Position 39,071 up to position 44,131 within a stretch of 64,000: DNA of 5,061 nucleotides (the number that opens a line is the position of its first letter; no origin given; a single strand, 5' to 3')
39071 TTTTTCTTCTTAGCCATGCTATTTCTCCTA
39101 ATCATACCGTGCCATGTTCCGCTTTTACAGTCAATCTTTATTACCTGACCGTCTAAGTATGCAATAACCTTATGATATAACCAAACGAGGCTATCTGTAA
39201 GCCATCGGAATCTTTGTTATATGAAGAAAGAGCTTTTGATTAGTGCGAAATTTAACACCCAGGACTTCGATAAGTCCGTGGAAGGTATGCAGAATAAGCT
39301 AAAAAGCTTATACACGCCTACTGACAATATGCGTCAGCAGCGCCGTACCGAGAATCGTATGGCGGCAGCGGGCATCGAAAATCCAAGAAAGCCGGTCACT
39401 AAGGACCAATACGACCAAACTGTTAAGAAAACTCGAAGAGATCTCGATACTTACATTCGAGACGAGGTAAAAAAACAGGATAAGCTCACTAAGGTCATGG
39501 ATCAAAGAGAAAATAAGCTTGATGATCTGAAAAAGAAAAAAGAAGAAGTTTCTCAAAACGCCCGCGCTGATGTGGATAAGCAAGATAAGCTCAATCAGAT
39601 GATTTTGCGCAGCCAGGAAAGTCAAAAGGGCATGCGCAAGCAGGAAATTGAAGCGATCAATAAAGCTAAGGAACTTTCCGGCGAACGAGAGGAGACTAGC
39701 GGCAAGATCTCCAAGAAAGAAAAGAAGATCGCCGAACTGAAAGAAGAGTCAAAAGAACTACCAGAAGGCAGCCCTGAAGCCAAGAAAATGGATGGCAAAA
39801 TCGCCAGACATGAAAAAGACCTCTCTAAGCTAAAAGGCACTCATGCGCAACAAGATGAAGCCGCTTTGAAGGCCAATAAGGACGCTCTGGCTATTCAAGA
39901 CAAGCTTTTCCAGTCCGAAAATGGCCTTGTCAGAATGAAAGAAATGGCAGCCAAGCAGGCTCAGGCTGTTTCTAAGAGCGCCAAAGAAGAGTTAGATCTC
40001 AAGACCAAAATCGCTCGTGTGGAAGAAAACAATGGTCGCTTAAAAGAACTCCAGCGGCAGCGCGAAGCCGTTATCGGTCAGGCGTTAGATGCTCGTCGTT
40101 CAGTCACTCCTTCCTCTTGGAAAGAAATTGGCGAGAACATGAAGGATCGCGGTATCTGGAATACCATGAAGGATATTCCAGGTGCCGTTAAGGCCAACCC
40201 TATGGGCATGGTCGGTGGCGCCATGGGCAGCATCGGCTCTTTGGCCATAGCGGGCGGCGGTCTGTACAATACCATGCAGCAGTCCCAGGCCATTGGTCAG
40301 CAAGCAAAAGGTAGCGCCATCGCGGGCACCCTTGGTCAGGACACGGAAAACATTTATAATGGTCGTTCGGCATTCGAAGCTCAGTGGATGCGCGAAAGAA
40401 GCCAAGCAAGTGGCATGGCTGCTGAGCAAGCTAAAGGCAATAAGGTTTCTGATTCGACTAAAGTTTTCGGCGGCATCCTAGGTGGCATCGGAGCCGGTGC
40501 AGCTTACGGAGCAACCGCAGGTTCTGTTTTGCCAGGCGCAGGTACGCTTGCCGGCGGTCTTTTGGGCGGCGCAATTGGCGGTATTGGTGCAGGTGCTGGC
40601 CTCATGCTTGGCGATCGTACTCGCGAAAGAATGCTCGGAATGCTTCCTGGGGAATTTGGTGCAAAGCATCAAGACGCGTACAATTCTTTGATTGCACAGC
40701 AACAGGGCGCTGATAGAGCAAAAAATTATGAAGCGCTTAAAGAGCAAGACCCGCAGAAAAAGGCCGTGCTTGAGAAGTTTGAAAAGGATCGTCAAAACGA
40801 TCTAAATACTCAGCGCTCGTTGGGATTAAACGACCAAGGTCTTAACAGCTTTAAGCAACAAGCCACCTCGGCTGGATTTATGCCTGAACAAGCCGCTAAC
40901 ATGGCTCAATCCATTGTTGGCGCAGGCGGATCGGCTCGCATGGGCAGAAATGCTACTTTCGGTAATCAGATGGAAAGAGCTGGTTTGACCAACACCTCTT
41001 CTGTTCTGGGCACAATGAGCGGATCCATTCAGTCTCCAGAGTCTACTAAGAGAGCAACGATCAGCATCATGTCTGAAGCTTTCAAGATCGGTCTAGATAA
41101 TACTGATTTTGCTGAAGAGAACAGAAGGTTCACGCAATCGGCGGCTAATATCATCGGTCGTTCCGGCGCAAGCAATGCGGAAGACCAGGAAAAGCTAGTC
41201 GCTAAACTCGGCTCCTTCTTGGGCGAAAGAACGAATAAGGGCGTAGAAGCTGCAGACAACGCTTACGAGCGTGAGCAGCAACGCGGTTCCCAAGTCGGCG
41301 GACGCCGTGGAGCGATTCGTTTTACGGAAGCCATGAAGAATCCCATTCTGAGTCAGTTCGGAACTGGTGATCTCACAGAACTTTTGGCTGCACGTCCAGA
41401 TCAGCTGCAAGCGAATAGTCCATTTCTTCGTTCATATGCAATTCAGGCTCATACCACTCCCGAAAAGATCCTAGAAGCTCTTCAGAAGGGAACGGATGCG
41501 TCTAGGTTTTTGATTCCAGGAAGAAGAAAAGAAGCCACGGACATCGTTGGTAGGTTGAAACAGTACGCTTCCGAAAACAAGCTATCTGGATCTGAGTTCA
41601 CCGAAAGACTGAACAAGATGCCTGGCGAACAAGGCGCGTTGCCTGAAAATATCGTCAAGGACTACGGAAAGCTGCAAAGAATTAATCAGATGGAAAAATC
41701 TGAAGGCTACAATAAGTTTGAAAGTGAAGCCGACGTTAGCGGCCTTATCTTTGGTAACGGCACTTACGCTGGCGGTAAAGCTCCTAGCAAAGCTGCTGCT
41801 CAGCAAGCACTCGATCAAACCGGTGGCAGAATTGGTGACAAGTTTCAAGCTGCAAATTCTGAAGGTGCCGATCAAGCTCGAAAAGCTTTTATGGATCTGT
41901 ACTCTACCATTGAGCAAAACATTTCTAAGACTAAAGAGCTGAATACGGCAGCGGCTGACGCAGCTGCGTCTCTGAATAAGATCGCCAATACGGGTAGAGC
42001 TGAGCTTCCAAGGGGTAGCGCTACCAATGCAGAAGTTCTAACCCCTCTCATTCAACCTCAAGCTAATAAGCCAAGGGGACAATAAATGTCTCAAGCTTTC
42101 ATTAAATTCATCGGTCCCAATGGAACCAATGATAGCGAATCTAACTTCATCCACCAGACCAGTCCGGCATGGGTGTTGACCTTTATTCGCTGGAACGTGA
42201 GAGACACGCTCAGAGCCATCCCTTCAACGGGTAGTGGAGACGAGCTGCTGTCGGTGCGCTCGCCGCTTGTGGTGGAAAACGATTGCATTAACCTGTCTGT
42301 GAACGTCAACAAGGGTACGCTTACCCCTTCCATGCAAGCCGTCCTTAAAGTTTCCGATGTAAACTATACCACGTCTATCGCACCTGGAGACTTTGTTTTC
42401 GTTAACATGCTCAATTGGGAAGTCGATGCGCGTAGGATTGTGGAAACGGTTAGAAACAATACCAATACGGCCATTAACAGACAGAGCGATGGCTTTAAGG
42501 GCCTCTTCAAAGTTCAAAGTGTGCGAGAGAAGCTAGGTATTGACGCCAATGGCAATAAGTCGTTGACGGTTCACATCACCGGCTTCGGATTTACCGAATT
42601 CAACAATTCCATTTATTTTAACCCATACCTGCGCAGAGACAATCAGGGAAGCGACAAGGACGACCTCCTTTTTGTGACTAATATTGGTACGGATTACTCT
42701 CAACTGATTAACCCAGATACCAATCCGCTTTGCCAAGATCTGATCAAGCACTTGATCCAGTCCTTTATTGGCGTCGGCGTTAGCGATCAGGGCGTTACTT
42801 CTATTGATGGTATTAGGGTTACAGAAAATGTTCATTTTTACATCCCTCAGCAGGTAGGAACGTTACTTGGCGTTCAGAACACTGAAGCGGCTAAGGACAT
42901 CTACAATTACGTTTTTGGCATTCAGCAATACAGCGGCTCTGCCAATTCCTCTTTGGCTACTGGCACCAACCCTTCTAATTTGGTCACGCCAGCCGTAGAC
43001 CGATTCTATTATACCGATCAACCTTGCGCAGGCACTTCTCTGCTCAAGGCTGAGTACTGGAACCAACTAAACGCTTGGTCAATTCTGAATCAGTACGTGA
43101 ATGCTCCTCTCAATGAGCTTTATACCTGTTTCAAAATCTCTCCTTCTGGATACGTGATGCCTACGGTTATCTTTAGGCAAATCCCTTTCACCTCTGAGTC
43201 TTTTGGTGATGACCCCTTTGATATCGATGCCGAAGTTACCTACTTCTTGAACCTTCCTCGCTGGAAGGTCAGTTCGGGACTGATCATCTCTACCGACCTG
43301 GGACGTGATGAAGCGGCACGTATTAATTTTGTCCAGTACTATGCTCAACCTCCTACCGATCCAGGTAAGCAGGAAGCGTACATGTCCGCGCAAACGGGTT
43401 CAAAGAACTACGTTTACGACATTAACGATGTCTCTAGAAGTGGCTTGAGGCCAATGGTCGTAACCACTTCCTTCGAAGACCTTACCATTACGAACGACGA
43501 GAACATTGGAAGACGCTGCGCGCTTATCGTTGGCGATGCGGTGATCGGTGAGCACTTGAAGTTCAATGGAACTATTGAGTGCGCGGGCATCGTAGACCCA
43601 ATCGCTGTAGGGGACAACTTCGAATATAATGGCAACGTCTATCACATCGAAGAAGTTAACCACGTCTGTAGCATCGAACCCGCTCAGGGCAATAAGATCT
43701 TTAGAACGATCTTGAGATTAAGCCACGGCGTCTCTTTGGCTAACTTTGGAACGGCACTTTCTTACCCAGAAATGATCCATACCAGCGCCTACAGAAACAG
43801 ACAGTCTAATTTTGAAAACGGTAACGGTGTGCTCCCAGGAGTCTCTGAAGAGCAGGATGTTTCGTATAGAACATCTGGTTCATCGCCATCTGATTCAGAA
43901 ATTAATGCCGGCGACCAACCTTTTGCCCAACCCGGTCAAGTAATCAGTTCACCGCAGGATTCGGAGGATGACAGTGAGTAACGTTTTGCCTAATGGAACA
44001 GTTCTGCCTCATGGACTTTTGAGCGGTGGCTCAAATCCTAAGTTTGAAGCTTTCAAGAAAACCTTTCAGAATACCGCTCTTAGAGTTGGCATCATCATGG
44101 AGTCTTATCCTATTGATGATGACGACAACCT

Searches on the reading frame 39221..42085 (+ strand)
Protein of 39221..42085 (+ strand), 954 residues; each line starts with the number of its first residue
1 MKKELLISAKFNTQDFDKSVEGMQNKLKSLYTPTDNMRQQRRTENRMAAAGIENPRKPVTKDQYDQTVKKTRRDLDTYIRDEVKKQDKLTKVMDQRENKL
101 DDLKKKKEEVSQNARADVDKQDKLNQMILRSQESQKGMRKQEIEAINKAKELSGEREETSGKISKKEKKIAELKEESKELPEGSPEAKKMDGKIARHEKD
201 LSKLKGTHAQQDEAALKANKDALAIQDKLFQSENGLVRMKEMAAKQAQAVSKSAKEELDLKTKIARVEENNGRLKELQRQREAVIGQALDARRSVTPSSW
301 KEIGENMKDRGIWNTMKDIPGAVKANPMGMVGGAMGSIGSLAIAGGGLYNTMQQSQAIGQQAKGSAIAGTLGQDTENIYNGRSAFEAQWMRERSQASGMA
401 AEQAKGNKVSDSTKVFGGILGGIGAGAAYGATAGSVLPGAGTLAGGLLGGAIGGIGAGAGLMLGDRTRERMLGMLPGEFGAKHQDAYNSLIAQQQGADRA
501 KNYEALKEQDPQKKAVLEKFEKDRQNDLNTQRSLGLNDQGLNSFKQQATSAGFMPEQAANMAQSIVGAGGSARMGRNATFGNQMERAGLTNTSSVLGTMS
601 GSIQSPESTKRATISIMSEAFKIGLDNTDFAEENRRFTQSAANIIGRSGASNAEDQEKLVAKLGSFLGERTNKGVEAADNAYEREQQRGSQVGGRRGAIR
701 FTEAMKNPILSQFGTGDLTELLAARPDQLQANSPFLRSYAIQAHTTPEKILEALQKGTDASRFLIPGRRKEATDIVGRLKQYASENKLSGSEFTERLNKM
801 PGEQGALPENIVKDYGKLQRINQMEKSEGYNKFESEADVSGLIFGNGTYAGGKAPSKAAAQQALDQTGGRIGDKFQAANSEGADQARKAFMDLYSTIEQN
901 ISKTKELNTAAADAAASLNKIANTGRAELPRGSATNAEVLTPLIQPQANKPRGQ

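Call 9: search_protein_families(library=phrogs, proteins=[window:39221-42085:+], max_evalue=0.00001)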
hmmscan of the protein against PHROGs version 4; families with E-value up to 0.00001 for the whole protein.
window:39221-42085:+ (954 aa): 1 family
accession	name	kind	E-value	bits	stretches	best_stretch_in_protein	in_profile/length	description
phrog_1047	-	tail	3.4e-07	29.7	1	403-525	844-968/1251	tail associated lysin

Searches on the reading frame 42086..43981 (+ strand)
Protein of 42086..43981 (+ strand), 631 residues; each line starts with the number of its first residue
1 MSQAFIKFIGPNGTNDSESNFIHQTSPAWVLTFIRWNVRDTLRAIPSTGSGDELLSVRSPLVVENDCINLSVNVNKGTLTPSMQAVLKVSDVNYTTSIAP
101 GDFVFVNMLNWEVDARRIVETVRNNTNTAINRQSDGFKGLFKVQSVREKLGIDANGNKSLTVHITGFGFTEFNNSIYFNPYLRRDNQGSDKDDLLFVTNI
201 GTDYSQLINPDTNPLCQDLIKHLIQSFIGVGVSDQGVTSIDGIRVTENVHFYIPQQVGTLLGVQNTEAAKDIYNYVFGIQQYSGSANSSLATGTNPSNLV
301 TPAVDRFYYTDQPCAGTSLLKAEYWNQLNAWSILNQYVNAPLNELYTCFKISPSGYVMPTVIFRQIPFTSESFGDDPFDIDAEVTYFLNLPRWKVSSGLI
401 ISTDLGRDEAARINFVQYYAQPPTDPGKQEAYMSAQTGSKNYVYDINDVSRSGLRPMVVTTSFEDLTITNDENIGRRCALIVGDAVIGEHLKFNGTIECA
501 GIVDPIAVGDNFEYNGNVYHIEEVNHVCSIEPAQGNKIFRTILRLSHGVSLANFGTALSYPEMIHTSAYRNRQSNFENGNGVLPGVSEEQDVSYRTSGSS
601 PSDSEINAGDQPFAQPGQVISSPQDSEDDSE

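Call 9: search_protein_families(library=phrogs, proteins=[window:42086-43981:+], max_evalue=0.00001)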
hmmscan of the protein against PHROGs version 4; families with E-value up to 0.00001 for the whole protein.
window:42086-43981:+ (631 aa): 0 families

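Call 55: search_dna_similar(query=window:42086-43981:+, collection=phages, mode=protein, max_evalue=0.00001, max_rows=15)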
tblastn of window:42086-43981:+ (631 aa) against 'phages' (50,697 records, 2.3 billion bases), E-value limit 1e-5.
Records with a match: 1; places in all: 1; records where one place covers at least 80% of the query: 1.
Best place of each record, by identity: <60% 1.
By first word of the organism name: Myxococcus 1.
By host as written in the record: Myxococcus sp. 1.
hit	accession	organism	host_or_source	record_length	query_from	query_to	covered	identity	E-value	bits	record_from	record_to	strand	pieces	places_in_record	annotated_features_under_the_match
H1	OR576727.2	Myxococcus phage Mx1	Myxococcus sp.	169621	1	549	87%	29.7%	1e-57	216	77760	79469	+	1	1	hypothetical protein (x2)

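Call 57: get_annotated_region(hit=H1, flank=9000)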
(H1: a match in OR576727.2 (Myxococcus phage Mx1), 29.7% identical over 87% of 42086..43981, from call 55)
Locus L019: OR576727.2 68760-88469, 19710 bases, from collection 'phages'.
description: Myxococcus phage Mx1, complete genome.
organism: Myxococcus phage Mx1 (NCBI taxid 2994995)
taxonomy: Viruses; Duplodnaviria; Heunggongvirae; Uroviricota; Caudoviricetes
host: Myxococcus sp.; source: cow dung; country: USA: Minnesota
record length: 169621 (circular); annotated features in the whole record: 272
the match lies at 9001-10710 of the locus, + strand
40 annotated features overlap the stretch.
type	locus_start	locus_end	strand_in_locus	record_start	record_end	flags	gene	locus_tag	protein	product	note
CDS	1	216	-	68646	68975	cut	-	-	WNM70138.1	hypothetical protein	-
CDS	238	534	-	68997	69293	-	-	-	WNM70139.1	hypothetical protein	-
CDS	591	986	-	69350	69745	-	-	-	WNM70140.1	hypothetical protein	-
CDS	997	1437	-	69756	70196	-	-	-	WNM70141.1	hypothetical protein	-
CDS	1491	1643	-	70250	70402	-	-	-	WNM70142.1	hypothetical protein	-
CDS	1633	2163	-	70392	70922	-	-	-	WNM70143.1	hypothetical protein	-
CDS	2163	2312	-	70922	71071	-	-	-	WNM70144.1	hypothetical protein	-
CDS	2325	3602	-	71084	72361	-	-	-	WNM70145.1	DNA helicase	-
CDS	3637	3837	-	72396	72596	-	-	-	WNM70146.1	hypothetical protein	-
CDS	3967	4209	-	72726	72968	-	-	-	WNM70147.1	hypothetical protein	-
CDS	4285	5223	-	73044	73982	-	-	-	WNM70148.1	protein of unknown function DUF932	-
CDS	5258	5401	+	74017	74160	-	-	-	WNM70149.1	hypothetical protein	-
CDS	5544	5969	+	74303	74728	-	-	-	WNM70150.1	hypothetical protein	-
CDS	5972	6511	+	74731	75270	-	-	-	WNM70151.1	hypothetical protein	-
CDS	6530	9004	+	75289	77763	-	-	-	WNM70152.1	hypothetical protein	-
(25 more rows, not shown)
